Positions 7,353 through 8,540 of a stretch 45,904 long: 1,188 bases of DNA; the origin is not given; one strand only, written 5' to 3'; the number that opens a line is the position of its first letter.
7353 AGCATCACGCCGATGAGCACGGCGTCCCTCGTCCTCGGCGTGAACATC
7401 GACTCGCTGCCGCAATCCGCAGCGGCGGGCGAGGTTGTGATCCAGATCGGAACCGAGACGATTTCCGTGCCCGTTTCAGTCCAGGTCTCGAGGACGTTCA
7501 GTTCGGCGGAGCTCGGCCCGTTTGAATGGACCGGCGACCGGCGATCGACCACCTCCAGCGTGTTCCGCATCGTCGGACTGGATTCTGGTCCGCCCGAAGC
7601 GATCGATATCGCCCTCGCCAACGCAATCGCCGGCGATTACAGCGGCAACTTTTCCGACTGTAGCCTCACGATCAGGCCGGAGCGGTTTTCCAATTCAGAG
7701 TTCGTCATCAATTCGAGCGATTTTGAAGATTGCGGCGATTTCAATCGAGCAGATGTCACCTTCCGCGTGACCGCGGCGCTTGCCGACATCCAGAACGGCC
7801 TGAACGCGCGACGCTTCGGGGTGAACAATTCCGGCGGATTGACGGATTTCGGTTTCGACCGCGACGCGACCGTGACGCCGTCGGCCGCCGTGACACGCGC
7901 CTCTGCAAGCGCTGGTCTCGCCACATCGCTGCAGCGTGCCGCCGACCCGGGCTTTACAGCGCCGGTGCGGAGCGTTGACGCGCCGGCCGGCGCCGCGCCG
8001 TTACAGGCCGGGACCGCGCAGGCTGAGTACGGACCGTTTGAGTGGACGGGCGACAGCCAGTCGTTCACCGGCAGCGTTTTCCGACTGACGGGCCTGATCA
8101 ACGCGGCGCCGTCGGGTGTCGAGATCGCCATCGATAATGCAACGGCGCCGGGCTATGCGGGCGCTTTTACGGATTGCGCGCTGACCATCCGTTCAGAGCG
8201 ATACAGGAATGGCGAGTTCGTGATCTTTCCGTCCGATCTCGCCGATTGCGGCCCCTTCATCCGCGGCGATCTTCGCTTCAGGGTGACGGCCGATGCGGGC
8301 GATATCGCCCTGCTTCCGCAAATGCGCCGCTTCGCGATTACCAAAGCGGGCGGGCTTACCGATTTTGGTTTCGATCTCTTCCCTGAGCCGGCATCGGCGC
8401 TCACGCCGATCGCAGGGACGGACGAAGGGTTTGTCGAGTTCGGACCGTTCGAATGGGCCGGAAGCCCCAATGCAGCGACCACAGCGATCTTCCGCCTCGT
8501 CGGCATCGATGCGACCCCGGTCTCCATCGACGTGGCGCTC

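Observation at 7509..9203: Four tandem copies of an unrecognised ~117-aa two-cysteine domain forming the C-terminal third of the S8 protease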

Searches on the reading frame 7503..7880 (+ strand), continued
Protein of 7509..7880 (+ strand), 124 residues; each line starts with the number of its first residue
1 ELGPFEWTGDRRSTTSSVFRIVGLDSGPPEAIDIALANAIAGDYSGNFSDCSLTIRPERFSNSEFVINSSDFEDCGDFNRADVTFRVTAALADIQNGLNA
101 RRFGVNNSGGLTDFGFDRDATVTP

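Call 59: find_encoding_contigs(protein=P0096, flank=10000, max_places=2)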
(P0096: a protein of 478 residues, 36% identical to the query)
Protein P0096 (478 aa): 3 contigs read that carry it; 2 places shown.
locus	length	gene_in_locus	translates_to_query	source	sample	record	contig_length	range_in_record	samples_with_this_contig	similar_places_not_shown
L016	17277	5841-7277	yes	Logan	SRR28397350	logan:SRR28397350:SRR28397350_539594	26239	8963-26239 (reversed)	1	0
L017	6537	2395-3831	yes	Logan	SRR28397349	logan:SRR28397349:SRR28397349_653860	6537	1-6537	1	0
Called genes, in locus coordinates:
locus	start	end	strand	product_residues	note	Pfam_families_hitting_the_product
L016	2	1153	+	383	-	?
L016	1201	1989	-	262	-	PF00459:Inositol_P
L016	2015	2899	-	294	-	PF00483:NTP_transferase, PF12804:NTP_transf_3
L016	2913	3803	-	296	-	PF04321:RmlD_sub_bind, PF01370:Epimerase, PF16363:GDP_Man_Dehyd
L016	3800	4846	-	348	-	PF00106:adh_short (faint), PF01073:3Beta_HSD, PF01370:Epimerase, PF02719:Polysacc_synt_2, PF04321:RmlD_sub_bind, PF16363:GDP_Man_Dehyd, PF07993:NAD_binding_4 (weak)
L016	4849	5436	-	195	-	PF00908:dTDP_sugar_isom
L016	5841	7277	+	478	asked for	-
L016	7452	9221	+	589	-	PF00437:T2SSE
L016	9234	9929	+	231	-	PF08242:Methyltransf_12 (weak)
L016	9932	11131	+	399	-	PF28597:T2SSF_N, PF00482:T2SSF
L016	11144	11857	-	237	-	PF13489:Methyltransf_23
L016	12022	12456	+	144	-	PF07963:N_methyl (weak), PF08334:T2SSG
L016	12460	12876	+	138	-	PF07963:N_methyl (weak)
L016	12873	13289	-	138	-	-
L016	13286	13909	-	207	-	PF01478:Peptidase_A24 (weak)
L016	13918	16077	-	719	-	PF03958:Secretin_N (weak), PF00263:Secretin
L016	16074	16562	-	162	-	PF23893:Y4YQ_C (weak)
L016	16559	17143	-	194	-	-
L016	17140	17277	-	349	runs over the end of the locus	-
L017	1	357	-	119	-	?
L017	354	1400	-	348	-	PF00106:adh_short (faint), PF01073:3Beta_HSD, PF01370:Epimerase, PF02719:Polysacc_synt_2, PF04321:RmlD_sub_bind, PF16363:GDP_Man_Dehyd, PF07993:NAD_binding_4 (weak)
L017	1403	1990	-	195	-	PF00908:dTDP_sugar_isom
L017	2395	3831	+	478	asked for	-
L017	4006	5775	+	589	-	PF00437:T2SSE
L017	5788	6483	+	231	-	PF08242:Methyltransf_12 (weak)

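Call 69: search_protein_families(library=pfam, proteins=[P0005, P0013, P0006, P0009, P0014, P0017, P0039, P0012], max_evalue=0.01)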
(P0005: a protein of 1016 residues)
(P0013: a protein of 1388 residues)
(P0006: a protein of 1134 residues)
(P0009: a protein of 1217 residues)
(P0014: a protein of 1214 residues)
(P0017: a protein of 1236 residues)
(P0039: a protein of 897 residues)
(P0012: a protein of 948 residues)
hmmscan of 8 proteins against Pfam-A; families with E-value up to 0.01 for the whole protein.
P0005 (1016 aa): 2 families
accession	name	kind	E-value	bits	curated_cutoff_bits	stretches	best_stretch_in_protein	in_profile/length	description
PF15418.12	DUF4625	-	7.2e-06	26.8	27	0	376-478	10-122/131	Domain of unknown function (DUF4625)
PF23034.1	DUF7035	-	3.3e-05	24.4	27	0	375-484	1-111/137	Domain of unknown function (DUF7035)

P0013 (1388 aa): 4 families
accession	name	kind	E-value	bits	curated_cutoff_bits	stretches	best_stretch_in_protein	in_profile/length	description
PF19077.6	Big_13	-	9.4e-14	52.2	27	0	219-252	59-92/102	Bacterial Ig-like domain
PF12245.14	Big_3_2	-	3.2e-10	40.7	23.3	0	460-497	80-116/122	Bacterial Ig-like domain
PF15418.12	DUF4625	-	3.3e-10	40.8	27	1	461-496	91-126/131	Domain of unknown function (DUF4625)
PF24893.1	DUF7743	-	0.00051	20.2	27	0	513-619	3-96/120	Domain of unknown function (DUF7743)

P0006 (1134 aa): 1 family
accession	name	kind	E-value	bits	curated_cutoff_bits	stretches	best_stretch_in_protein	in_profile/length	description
PF13517.12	FG-GAP_3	-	1.9e-07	32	26.9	1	318-384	1-56/61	FG-GAP-like repeat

P0009 (1217 aa): 1 family
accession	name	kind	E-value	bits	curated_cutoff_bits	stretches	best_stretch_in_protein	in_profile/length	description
PF00082.27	Peptidase_S8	-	3e-36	125.7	21.8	1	174-481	1-265/288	Subtilase family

P0014 (1214 aa): 2 families
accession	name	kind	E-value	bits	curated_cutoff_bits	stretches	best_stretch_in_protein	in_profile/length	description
PF00082.27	Peptidase_S8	-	4.3e-32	112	21.8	1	176-494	1-273/288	Subtilase family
PF05922.21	Inhibitor_I9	-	1.1e-05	26.4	21.2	1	103-151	31-77/82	Peptidase inhibitor I9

P0017 (1236 aa): 1 family
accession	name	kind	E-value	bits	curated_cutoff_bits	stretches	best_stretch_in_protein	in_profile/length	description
PF00082.27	Peptidase_S8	-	6.4e-26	91.8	21.8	1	186-506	1-272/288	Subtilase family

P0039 (897 aa): 0 families

P0012 (948 aa): 2 families
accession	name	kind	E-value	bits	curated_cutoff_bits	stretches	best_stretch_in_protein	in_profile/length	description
PF23033.1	DUF7034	-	0.0002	22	27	0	298-334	1-34/119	Domain of unknown function (DUF7034)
PF15418.12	DUF4625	-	0.00034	21.4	27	0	117-144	93-120/131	Domain of unknown function (DUF4625)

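Call 70: find_homologous_proteins(query=L015:11577-13343:+, max_evalue=1e-50)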
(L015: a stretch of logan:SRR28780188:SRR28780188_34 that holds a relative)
Query L015:11577-13343:+ (589 aa): 8000 proteins with E <= 1e-50 among 8000 candidates; the best 120 are listed.
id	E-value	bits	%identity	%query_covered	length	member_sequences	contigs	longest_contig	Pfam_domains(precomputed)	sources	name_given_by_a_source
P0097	0.0e+0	1274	99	100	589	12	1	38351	PF00437.27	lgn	-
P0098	0.0e+0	1133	89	100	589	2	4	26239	PF00437.27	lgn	-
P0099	0.0e+0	1133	89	100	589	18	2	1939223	PF00437.27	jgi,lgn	jgi:general secretion pathway protein E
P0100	0.0e+0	1113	87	100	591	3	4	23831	PF00437.27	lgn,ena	-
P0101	0.0e+0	1113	87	100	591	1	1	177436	PF00437.27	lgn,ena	-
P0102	0.0e+0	1109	87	100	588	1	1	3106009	PF00437.27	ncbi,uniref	ncbi:GspE/PulE family protein [Oceanicaulis sp. LC35]|uniref:GspE/PulE family protein n=1 Tax=Oceani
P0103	0.0e+0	1105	86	100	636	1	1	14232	PF00437.27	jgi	-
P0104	0.0e+0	1101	86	100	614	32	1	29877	PF00437.27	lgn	-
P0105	0.0e+0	1062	85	99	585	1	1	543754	PF00437.27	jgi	jgi:general secretion pathway protein E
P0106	0.0e+0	1053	84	98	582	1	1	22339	PF00437.27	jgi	-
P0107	0.0e+0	1011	80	99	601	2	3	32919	PF00437.27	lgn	-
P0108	7.6e-295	997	86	90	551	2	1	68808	PF00437.27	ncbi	-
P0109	3.8e-292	988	78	99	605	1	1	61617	PF00437.27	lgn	-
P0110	8.0e-285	964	76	99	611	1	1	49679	PF00437.27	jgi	jgi:general secretion pathway protein E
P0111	1.2e-278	943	76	98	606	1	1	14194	PF00437.27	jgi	jgi:general secretion pathway protein E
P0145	1.2e-222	759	64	99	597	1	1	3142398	PF00437.27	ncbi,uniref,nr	ncbi:GspE/PulE family protein [Maricaulis maris]|uniref:GspE/PulE family protein n=1 Tax=Maricaulis 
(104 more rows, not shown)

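Call 71: find_encoding_contigs(protein=P0102, flank=10000, max_places=1)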
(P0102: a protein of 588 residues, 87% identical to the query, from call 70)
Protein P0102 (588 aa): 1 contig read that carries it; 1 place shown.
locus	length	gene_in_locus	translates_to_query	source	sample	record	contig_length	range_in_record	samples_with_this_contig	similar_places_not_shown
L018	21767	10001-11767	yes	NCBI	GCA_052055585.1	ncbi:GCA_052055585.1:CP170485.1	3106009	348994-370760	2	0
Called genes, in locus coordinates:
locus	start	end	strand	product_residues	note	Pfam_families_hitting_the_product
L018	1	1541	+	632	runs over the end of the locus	PF00009:GTP_EFTU, PF03193:RsgA_GTPase (faint), PF01926:MMR_HSR1 (faint), PF13671:AAA_33 (faint), PF22594:GTP-eEF1A_C, PF01583:APS_kinase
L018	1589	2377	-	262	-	PF00459:Inositol_P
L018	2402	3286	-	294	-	PF00483:NTP_transferase, PF12804:NTP_transf_3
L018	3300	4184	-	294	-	PF01370:Epimerase, PF04321:RmlD_sub_bind, PF16363:GDP_Man_Dehyd, PF01073:3Beta_HSD (weak), PF07993:NAD_binding_4 (weak), PF02719:Polysacc_synt_2 (faint)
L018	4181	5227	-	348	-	PF00106:adh_short (faint), PF01073:3Beta_HSD, PF01370:Epimerase, PF02719:Polysacc_synt_2, PF04321:RmlD_sub_bind, PF13460:NAD_binding_10 (faint), PF16363:GDP_Man_Dehyd, PF07993:NAD_binding_4 (weak)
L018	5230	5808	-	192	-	PF00908:dTDP_sugar_isom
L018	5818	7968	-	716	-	PF13428:TPR_14 (faint), PF13429:TPR_15 (faint), PF00685:Sulfotransfer_1, PF13469:Sulfotransfer_3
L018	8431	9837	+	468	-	-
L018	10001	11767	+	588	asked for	PF00437:T2SSE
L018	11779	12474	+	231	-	PF08242:Methyltransf_12 (weak)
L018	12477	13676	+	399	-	PF28597:T2SSF_N, PF00482:T2SSF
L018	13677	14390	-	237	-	PF13489:Methyltransf_23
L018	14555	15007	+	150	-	PF07963:N_methyl (weak), PF08334:T2SSG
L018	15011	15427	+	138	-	PF07963:N_methyl (faint)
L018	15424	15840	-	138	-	-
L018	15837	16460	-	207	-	PF01478:Peptidase_A24 (weak)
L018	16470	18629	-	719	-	PF03958:Secretin_N, PF00263:Secretin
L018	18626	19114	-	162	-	PF23893:Y4YQ_C (weak)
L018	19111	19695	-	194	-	-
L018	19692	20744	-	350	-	-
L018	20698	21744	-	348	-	PF21687:T2SSK_1st (weak)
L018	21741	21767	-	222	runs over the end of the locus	-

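Call 72: find_encoding_contigs(protein=P0145, flank=10000, max_places=1)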
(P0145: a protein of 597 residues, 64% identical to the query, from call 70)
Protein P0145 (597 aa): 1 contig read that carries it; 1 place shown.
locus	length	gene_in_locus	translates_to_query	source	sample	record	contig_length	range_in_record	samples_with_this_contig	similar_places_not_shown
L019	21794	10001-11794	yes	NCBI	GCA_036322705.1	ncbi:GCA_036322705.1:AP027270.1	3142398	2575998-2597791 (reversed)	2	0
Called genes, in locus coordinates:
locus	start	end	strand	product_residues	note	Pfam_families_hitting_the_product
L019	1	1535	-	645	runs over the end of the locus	PF03958:Secretin_N, PF00263:Secretin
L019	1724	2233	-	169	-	-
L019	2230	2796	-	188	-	-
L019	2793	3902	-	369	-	-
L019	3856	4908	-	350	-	PF21687:T2SSK_1st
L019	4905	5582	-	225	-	-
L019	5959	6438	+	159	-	PF07963:N_methyl (weak), PF08334:T2SSG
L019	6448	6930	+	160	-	PF07963:N_methyl (weak)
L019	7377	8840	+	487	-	-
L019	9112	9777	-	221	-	PF01797:Y1_Tnp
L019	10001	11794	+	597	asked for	PF00437:T2SSE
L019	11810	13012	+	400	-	PF28597:T2SSF_N, PF00482:T2SSF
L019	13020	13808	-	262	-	PF13469:Sulfotransfer_3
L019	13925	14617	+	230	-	PF13469:Sulfotransfer_3 (weak)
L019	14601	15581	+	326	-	-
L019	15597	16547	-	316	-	PF01370:Epimerase, PF04321:RmlD_sub_bind, PF16363:GDP_Man_Dehyd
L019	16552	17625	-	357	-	PF01370:Epimerase, PF04321:RmlD_sub_bind (weak), PF16363:GDP_Man_Dehyd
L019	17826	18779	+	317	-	-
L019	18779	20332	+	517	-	PF23435:DUF7121 (faint)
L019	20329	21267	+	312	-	PF13469:Sulfotransfer_3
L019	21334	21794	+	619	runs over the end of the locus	PF03016:Exostosin_GT47, PF24785:RXYLT1_C (faint)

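Call 80: find_encoding_contigs(protein=P0003, flank=8000, max_places=2)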
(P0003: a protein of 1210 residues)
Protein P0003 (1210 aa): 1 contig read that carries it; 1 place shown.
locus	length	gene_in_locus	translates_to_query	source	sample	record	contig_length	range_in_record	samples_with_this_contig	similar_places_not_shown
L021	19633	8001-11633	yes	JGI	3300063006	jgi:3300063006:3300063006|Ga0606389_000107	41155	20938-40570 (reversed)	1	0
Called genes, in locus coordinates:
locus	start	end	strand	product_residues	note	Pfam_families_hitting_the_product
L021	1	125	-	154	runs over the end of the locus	-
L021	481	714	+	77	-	-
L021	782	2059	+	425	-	PF00275:EPSP_synthase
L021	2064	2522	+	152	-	PF11164:DUF2948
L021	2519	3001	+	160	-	PF06793:UPF0262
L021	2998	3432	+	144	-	PF01451:LMWPc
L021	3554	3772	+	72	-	PF01176:eIF-1a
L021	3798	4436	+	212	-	PF02545:Maf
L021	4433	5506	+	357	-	PF10150:RNase_E_G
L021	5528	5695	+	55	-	PF03884:YacG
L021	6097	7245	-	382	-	PF03929:PepSY_TM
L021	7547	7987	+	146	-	-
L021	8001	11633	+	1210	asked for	PF00082:Peptidase_S8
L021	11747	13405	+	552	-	PF18158:AidB_N, PF02770:Acyl-CoA_dh_M, PF00441:Acyl-CoA_dh_1, PF08028:Acyl-CoA_dh_2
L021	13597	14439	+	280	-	PF00669:Flagellin_N, PF00700:Flagellin_C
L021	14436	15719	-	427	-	PF00724:Oxidored_FMN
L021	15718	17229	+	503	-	PF00070:Pyr_redox (faint), PF01266:DAO (faint), PF01946:Thi4 (weak), PF07992:Pyr_redox_2, PF13450:NAD_binding_8 (weak), PF13738:Pyr_redox_3, PF00743:FMO-like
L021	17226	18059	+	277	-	PF00106:adh_short, PF08659:KR, PF13561:adh_short_C2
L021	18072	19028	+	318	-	PF00756:Esterase (weak), PF12146:Hydrolase_4, PF00561:Abhydrolase_1, PF00975:Thioesterase (weak), PF12697:Abhydrolase_6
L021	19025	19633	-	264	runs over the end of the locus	PF05368:NmrA, PF01370:Epimerase (weak), PF13460:NAD_binding_10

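Call 83: search_protein_families(library=pfam, proteins=[L020:7500-7985:+, L021:7547-7984:+], max_evalue=1)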
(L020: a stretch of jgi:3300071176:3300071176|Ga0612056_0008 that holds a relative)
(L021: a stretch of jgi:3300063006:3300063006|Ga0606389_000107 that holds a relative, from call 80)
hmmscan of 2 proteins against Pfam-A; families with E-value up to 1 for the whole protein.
L020:7500-7985:+ (162 aa): 1 family
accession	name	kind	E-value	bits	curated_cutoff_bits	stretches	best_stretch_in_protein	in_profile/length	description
PF05922.21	Inhibitor_I9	-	0.035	15.2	21.2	1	62-152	2-78/82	Peptidase inhibitor I9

L021:7547-7984:+ (146 aa): 1 family
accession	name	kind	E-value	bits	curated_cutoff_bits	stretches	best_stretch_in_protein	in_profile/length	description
PF05922.21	Inhibitor_I9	-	9.5e-05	23.4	21.2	1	105-138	44-78/82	Peptidase inhibitor I9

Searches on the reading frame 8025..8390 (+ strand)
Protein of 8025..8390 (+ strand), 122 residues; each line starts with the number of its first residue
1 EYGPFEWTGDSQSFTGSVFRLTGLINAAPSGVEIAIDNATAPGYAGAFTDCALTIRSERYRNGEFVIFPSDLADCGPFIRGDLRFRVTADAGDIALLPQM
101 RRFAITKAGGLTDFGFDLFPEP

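Call 3: search_protein_families(library=pfam, proteins=[window:8025-8390:+], max_evalue=1)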
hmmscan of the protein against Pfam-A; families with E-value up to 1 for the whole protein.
window:8025-8390:+ (122 aa): 1 family
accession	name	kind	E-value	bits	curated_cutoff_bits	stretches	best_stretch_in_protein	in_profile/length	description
PF22090.1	Gins51_C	-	0.047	13.9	27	0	70-83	15-28/48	Gins51, C-terminal domain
